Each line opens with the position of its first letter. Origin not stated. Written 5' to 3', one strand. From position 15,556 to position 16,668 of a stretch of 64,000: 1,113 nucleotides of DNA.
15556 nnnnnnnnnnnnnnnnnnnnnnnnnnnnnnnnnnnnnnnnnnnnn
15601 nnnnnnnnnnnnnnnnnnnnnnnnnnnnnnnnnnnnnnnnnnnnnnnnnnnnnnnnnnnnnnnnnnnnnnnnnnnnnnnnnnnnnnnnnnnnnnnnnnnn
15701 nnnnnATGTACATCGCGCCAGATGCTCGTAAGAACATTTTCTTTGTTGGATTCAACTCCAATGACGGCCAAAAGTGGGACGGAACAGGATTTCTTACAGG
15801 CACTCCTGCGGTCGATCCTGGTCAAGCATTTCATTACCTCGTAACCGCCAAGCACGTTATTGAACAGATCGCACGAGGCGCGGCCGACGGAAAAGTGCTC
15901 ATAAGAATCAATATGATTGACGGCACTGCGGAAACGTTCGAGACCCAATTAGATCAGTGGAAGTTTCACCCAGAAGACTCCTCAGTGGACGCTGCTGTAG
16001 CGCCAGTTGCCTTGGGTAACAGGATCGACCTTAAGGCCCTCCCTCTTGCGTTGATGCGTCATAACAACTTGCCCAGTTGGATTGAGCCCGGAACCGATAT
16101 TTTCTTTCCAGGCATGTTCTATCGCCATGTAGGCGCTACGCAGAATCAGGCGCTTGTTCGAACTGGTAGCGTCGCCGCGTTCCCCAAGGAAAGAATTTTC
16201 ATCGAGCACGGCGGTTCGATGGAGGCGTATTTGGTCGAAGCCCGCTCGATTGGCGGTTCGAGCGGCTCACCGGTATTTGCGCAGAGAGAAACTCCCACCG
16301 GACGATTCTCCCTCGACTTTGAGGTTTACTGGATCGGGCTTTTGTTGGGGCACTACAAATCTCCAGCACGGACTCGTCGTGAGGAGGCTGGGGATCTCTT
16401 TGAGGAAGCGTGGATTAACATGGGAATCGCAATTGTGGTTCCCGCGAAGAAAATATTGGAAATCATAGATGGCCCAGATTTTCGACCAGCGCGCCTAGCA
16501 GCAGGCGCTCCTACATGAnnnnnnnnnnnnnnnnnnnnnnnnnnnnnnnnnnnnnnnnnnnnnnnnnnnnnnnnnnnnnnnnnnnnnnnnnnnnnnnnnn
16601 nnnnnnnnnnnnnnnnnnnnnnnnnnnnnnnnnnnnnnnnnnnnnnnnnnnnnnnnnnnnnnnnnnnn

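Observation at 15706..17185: Candidate undescribed anti-phage module: cytosolic trypsin-like protease coupled to an AbiV/HEPN-like effector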

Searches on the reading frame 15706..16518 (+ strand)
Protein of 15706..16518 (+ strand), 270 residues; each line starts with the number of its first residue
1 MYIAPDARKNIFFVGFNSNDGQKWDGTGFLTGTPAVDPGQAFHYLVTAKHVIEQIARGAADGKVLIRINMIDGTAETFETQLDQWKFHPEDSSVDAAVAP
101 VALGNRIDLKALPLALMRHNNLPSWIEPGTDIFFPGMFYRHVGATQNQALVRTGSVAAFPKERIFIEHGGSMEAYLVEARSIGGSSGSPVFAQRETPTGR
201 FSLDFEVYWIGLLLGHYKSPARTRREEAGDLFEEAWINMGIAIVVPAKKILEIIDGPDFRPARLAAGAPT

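Call 4: search_protein_families(library=pfam, proteins=[window:15706-16518:+], max_evalue=1)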
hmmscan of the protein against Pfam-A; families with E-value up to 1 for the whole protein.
window:15706-16518:+ (270 aa): 1 family
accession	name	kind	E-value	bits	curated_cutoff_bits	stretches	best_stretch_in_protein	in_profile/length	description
PF13365.12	Trypsin_2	-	8.1e-05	23.8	27.6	1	26-194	1-138/144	Trypsin-like peptidase domain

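Call 5: search_protein_families(library=padloc, proteins=[window:15706-16518:+], max_evalue=1)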
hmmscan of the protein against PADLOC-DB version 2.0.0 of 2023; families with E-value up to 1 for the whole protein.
window:15706-16518:+ (270 aa): 3 families
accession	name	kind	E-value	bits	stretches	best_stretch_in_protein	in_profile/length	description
PDLC05022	PDC-S45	-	1.8e-13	48.1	1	17-253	30-279/293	-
PDLC03855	LmuA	-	0.00019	18.9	1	25-113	16-92/425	-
PDLC03785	RT_UG9_large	-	0.082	9.1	1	21-78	21-75/772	DRT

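Call 6: search_protein_families(library=ncbifam, proteins=[window:15706-16518:+], max_evalue=1)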
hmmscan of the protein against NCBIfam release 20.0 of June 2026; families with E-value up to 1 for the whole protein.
window:15706-16518:+ (270 aa): 0 families

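Call 11: find_homologous_proteins(query=window:15706-16518:+)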
Query window:15706-16518:+ (270 aa): 1668 proteins with E <= 0.001 among 7375 candidates; the best 120 are listed.
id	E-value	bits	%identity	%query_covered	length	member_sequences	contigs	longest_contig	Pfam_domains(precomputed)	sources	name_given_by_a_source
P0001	5.0e-179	612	100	100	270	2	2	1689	-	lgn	-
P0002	5.1e-85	303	53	99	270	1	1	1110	-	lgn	-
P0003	2.6e-83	298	53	100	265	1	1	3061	-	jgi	jgi:hypothetical protein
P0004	5.7e-80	287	49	97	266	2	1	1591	-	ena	-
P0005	2.0e-75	272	48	99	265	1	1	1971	-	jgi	jgi:hypothetical protein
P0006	4.9e-54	202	43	97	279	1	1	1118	-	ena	-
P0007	4.9e-53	199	43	97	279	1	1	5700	-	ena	-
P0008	4.9e-51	192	38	99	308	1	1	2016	-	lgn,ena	-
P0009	1.6e-50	190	41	97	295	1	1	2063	-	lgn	-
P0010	2.9e-50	189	38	98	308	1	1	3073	PF13365.13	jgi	-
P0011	5.1e-50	189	40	96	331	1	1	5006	-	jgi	jgi:hypothetical protein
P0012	1.2e-49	187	41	97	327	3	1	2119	-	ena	-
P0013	1.4e-49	187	39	96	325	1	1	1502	PF13365.13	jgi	jgi:hypothetical protein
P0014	2.5e-49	186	37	98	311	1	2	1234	-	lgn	-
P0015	4.1e-49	186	41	96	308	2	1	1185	-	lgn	-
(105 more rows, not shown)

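Call 19: find_encoding_contigs(protein=P0003, flank=4000, max_places=3)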
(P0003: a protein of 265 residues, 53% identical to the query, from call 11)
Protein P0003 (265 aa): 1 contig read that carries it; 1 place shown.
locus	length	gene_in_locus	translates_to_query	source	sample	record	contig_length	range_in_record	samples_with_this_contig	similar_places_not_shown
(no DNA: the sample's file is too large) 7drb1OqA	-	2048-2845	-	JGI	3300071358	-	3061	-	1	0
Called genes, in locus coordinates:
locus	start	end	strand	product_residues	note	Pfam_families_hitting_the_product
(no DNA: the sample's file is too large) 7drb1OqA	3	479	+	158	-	?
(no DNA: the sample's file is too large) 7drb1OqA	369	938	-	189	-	-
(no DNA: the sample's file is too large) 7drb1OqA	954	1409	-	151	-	-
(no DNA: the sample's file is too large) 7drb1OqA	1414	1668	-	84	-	-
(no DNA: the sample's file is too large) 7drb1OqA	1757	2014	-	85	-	-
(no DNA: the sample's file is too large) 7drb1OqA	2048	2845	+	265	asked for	-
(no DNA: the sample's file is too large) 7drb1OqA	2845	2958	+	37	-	-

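Call 20: find_encoding_contigs(protein=P0007, flank=5000, max_places=3)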
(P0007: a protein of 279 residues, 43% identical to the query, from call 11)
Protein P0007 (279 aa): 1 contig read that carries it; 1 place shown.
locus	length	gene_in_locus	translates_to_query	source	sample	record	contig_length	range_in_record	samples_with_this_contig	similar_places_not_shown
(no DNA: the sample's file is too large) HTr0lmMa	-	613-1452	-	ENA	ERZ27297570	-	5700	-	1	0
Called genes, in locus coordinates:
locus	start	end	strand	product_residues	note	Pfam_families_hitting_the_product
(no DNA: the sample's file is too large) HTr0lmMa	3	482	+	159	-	?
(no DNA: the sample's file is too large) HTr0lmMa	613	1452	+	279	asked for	-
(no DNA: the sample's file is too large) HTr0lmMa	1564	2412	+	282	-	PF18863:AbiJ_NTD4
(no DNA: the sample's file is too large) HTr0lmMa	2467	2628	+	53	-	-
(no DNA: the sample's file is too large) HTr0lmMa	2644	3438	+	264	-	PF09844:DUF2071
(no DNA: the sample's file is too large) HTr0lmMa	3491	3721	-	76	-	PF07927:HicA_toxin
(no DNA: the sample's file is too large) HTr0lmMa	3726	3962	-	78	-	PF15919:HicB_lk_antitox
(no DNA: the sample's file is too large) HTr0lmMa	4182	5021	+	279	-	PF13588:HSDR_N_2 (weak)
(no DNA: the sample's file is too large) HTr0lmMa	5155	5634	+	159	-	PF00903:Glyoxalase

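Call 23: find_related_loci(query=A1, collection=genome_contigs, flank=5000)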
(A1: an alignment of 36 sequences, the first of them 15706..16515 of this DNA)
Query A1 (270 aa) in genome_contigs; peptide patterns used: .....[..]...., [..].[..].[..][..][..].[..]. (x = any residue, [..] = any of these).
284 stretches matched a pattern; 261 encode a relative of the query (tblastn E <= 1e-3); the best 80 are kept; 80 distinct loci.
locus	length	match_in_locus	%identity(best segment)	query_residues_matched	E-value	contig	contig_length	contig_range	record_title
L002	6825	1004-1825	40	1-263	6e-55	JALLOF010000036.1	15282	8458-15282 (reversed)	Nitrospinae bacterium AH_259_B05_G02_I21 NODE_36_length_15282_cov_82.7438, whole genome shotgun sequence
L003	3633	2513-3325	38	1-265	3e-52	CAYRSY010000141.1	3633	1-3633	MAG TPA_asm: uncultured Dehalococcoidales bacterium isolate SRP192927_co3_545 genome assembly, contig: NODE_79765_length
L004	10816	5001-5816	39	1-263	3e-52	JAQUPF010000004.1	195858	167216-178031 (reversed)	MAG: bacterium isolate STD1_218 NODE_126_length_195858_cov_6.759481_Sandtown_D1, whole genome shotgun sequence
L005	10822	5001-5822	38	1-266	5e-51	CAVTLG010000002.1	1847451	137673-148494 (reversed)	MAG: uncultured Chloroflexia bacterium isolate MFD06714.bin.2.100 genome assembly, contig: contig_16767, whole genome sh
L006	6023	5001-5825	37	1-266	4e-51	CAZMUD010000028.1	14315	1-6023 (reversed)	MAG TPA_asm: uncultured Dehalococcoidales bacterium isolate binchicken_co196_370 genome assembly, contig: NODE_5410_leng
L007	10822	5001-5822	38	1-263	1e-50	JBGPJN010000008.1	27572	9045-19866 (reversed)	MAG: Dehalococcoidia bacterium isolate OBJ_0618_7090110_308 k141_5559541_length_27572_cov_14.9905, whole genome shotgun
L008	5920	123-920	38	1-260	1e-48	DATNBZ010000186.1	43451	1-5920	MAG TPA_asm: Blastocatellia bacterium isolate SMAG_U11201 k141_1165160, whole genome shotgun sequence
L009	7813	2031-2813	37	1-255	4e-47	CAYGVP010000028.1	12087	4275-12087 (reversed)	MAG TPA_asm: uncultured Dehalococcoidaceae bacterium isolate ERP119294_co1_343 genome assembly, contig: NODE_7109_length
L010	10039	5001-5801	37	1-259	2e-46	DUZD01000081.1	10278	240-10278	MAG TPA_asm: Rhodospirillaceae bacterium isolate MAG_05422_2-02_14 Ga0066829_10001081, whole genome shotgun sequence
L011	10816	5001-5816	37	1-263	9e-47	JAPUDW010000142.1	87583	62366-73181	MAG: Bacteroidetes bacterium isolate labscale reactor_MAG9 NODE_220_length_87583_cov_6.113072, whole genome shotgun sequ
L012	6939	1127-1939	38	3-260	2e-45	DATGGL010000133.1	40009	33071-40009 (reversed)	MAG TPA_asm: Bryobacteraceae bacterium isolate SMAG_U9753 k141_744692, whole genome shotgun sequence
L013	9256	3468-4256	34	3-255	2e-45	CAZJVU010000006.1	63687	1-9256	MAG TPA_asm: uncultured Candidatus Saccharibacteria bacterium isolate SRP200132_co1_144 genome assembly, contig: NODE_64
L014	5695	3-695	42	44-263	1e-44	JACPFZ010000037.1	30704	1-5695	MAG: Candidatus Gottesmanbacteria bacterium isolate NC_groundwater_374_Ag_B-0.1um_46_9 GD18-4_B1_scaffold_939734, whole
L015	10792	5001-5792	37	1-263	2e-44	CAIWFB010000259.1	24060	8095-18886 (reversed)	MAG: uncultured Verrucomicrobia subdivision 3 bacterium isolate KR_bin-4047 genome assembly, contig: bin-4047:259/354, w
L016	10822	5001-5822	36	1-263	3e-44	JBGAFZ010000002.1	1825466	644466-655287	MAG: Aggregatilineales bacterium isolate MAG_MBR_H125.55 MBRH125-55_opera_contig_4, whole genome shotgun sequence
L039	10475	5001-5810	36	1-266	1e-39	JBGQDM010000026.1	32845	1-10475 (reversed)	MAG: Terriglobia bacterium isolate OBJ2_061818_110_16 k141_171025_length_32845_cov_24.4509, whole genome shotgun sequenc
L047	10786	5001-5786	36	1-255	4e-38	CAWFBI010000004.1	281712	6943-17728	MAG: uncultured Acidobacteriaceae bacterium isolate MFD02248.bin.2.22 genome assembly, contig: contig_16733, whole genom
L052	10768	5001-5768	36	1-255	2e-37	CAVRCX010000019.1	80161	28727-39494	MAG: Terriglobia bacterium isolate MFD04780.bin.1.217 genome assembly, contig: contig_8034, whole genome shotgun sequenc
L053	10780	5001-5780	34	1-254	2e-37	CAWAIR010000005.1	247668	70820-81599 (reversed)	MAG: uncultured Alphaproteobacteria bacterium isolate MFD02416.bin.2.231 genome assembly, contig: contig_105965, whole g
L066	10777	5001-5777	36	1-255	6e-36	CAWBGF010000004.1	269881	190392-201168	MAG: Terriglobia bacterium isolate MFD09222.bin.1.41 genome assembly, contig: contig_96677, whole genome shotgun sequenc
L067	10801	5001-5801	38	1-259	2e-41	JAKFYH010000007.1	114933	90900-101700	MAG: Acidobacteria bacterium isolate ND5_Bin_50 ND5_0000129, whole genome shotgun sequence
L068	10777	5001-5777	36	14-263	6e-36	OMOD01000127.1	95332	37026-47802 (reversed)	Acidobacteriaceae bacterium SbA1 strain Peat soil MAG SbA1 genome assembly, contig: SBA1_Contig_34, whole genome shotgun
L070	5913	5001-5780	36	3-254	4e-36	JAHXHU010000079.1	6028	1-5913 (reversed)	MAG: Candidatus Thiodiazotropha sp. (ex Ustalcina ferruginea) isolate L011_Th1 c_000000000273, whole genome shotgun sequ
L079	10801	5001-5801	34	1-255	2e-35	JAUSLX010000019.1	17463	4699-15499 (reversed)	MAG: Gallionella sp. isolate E19_concoct.bin.40 E19_k141_200492, whole genome shotgun sequence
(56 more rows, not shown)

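Call 29: search_protein_families(library=pfam, proteins=[L002:2052-2660:+, L007:5992-6861:+, L009:2934-3632:+, L011:5882-6646:+, L015:5825-6649:+, L016:5895-6728:+, L047:5951-6628:+, L053:5824-6513:+, L067:5942-6790:+, L079:5877-6701:+], max_evalue=0.01)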
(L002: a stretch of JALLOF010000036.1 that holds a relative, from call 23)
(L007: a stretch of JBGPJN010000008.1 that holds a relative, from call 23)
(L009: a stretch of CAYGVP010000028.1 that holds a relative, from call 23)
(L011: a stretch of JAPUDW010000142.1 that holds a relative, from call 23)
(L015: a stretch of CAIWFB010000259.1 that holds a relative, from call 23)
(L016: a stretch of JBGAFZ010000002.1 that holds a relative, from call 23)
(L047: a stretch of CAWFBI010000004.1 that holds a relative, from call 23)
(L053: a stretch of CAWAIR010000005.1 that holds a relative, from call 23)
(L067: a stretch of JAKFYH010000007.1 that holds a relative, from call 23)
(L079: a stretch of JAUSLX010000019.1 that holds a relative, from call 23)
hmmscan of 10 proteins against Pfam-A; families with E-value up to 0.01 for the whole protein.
L002:2052-2660:+ (202 aa): 0 families

L007:5992-6861:+ (289 aa): 0 families

L009:2934-3632:+ (232 aa): 1 family
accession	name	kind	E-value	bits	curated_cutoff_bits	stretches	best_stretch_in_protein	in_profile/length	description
PF02660.20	G3P_acyltransf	-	3.5e-32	112.2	24.1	1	13-186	1-155/164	Glycerol-3-phosphate acyltransferase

L011:5882-6646:+ (254 aa): 2 families
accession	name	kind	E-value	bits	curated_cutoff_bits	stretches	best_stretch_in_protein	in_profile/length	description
PF13676.11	TIR_2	-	1e-10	42.6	28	1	111-196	2-86/122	TIR domain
PF08937.16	ThsB_TIR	-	3.9e-07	30.8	21.2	1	111-202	1-96/100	Thoeris protein ThsB, TIR-like domain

L015:5825-6649:+ (274 aa): 3 families
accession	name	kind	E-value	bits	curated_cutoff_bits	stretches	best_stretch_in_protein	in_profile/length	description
PF00588.24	SpoU_methylase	-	1.1e-36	126.5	29.7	1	124-265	2-142/142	SpoU rRNA Methylase family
PF22435.1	MRM3-like_sub_bind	-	0.00061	20.6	27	1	33-102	20-84/84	MRM3-like substrate binding domain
PF08032.17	SpoU_sub_bind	-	0.0015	19.3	22.8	0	37-108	2-74/76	RNA 2'-O ribose methyltransferase substrate binding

L016:5895-6728:+ (277 aa): 1 family
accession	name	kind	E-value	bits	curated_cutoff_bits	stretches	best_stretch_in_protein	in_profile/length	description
PF14022.11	DUF4238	-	5.6e-30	105.2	27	1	3-254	2-280/281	Protein of unknown function (DUF4238)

L047:5951-6628:+ (225 aa): 0 families

L053:5824-6513:+ (229 aa): 0 families

L067:5942-6790:+ (282 aa): 0 families

L079:5877-6701:+ (274 aa): 0 families

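Call 32: find_encoding_contigs(protein=P0005, flank=3000, max_places=3)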
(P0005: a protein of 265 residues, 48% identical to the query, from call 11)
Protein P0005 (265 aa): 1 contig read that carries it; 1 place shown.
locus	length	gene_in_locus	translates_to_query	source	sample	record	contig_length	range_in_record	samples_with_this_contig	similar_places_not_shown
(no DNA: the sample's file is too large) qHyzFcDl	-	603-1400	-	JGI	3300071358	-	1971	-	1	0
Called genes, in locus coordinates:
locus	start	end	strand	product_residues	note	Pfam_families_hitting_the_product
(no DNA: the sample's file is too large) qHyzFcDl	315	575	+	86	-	-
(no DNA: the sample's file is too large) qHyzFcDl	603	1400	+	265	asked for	-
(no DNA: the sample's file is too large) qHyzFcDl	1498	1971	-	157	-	?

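Call 33: find_encoding_contigs(protein=P0004, flank=3000, max_places=3)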
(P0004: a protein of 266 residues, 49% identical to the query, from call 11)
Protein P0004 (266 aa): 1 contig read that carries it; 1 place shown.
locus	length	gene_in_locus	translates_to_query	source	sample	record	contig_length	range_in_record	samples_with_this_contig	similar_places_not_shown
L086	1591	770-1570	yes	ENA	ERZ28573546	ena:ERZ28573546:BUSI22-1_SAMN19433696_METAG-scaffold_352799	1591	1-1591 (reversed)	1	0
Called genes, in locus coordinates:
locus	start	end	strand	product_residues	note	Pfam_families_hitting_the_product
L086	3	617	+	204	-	?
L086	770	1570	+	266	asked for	-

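Call 34: find_encoding_contigs(protein=P0002, flank=3000, max_places=3)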
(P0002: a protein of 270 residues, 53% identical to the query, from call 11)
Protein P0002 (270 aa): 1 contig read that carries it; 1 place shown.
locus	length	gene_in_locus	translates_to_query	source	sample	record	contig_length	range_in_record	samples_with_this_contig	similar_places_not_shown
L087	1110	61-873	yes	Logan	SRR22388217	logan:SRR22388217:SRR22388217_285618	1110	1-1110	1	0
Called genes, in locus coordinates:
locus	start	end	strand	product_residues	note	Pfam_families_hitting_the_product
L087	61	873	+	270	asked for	-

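Call 39: search_solved_structures(query=A1, max_evalue=0.1, show_alignments=2)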
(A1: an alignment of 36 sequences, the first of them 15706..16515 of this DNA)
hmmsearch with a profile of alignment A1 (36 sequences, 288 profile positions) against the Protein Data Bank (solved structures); distinct sequences matched with E-value up to 0.1: 0.

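Call 54: predict_structure(alignment_id=A1)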
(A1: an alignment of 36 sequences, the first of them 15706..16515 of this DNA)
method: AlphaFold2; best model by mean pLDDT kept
length: 270 residues; sequences in the alignment: 36
mean_pLDDT: 86.0   pTM: 0.85
mean pLDDT of the five models: 86.0, 84.8, 82.7, 81.6, 77.1
residues with pLDDT >= 90: 157; 70-90: 79; 50-70: 17; < 50: 17
segments of 3 or more residues with pLDDT < 50: 221-237
pLDDT, mean of each block of 10 residues (from residue 1): 73 96 94 86 95 96 96 95 97 95 87 80 93 90 91 93 84 91 85 82 81 76 42 51 93 94 85
secondary structure, 60 per line:
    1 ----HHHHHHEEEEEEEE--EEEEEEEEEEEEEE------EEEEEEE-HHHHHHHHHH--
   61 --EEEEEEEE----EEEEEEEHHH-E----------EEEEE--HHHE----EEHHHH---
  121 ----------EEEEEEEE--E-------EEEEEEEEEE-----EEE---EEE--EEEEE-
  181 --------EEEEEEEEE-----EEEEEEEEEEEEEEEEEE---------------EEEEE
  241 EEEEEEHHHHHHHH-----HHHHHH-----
elements in order: H5-10 E11-18 E21-34 E41-47 H49-58 E63-70 E75-81 E97-101 H114-117 E131-138 E149-158 E164-166 E170-172 E175-179 E189-197 E203-220 E236-246 H247-254 H260-265

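Call 57: search_dna_similar(query=window:15706-16515:+, collection=phages, mode=protein, max_evalue=0.001, max_rows=20)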
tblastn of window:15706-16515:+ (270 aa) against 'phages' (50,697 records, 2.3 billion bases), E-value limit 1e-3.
No match.

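Call 58: search_dna_similar(query=window:15706-16515:+, collection=plasmids, mode=protein, max_evalue=0.001, max_rows=25)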
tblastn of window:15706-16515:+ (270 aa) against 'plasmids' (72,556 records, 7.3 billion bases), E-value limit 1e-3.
No match.

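Call 59: fold_search(model_id=the predicted structure, library=pdb)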
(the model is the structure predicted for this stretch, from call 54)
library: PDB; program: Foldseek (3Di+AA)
matches with E <= 10: 1059; with E <= 0.001: 433
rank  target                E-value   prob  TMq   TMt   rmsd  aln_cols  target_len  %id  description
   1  4ic5_C                1.3e-07  1.00  0.44  0.55   7.0       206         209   19  Crystal structure of Deg5 (released 2013-05-01)
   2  2qf0_B                1.4e-07  1.00  0.50  0.61   6.8       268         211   17  Structure of the delta PDZ truncation of the DegS protease (released 2007-12-11)
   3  2qf0_F                2.6e-07  1.00  0.49  0.61   7.2       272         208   18  Structure of the delta PDZ truncation of the DegS protease (released 2007-12-11)
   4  4ic5_A                2.8e-07  1.00  0.44  0.56   7.0       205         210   19  Crystal structure of Deg5 (released 2013-05-01)
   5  2wv4_A                3.0e-07  1.00  0.50  0.65   6.5       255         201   13  Crystal structure of foot-and-mouth disease virus 3C protease in complex with a decameric peptide corresponding to the (released 2009-10-27)
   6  2qf0_C                3.9e-07  1.00  0.50  0.63   5.7       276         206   17  Structure of the delta PDZ truncation of the DegS protease (released 2007-12-11)
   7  2olg                  8.6e-07  1.00  0.54  0.53   7.0       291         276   16  Crystal structure of the serine protease domain of prophenoloxidase activating factor-I in a zymogen form (released 2007-02-06)
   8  3lgv_B                1.1e-06  1.00  0.49  0.62   7.1       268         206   16  H198P mutant of the DegS-deltaPDZ protease (released 2010-08-25)
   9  3lgv_C                1.2e-06  1.00  0.49  0.63   6.0       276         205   17  H198P mutant of the DegS-deltaPDZ protease (released 2010-08-25)
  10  2wv5_A                1.2e-06  1.00  0.49  0.63   6.8       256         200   13  Crystal structure of foot-and-mouth disease virus 3C protease in complex with a decameric peptide corresponding to the (released 2009-10-27)
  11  4ic6_A                1.3e-06  1.00  0.53  0.43   6.3       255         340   16  Crystal structure of Deg8 (released 2013-05-01)
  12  6m3c_A                1.3e-06  1.00  0.53  0.59   7.3       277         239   13  hAPC-h1573 Fab complex (released 2020-07-08)
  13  8f0a_A                1.5e-06  1.00  0.49  0.45   6.5       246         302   15  Client-bound structure of a DegP trimer within a 12mer cage (released 2022-11-23)
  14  3lgv_H                1.9e-06  1.00  0.49  0.64   6.4       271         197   17  H198P mutant of the DegS-deltaPDZ protease (released 2010-08-25)
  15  8kic_A                2.1e-06  1.00  0.50  0.45   6.3       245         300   16  Bacterial serine protease (released 2024-09-04)
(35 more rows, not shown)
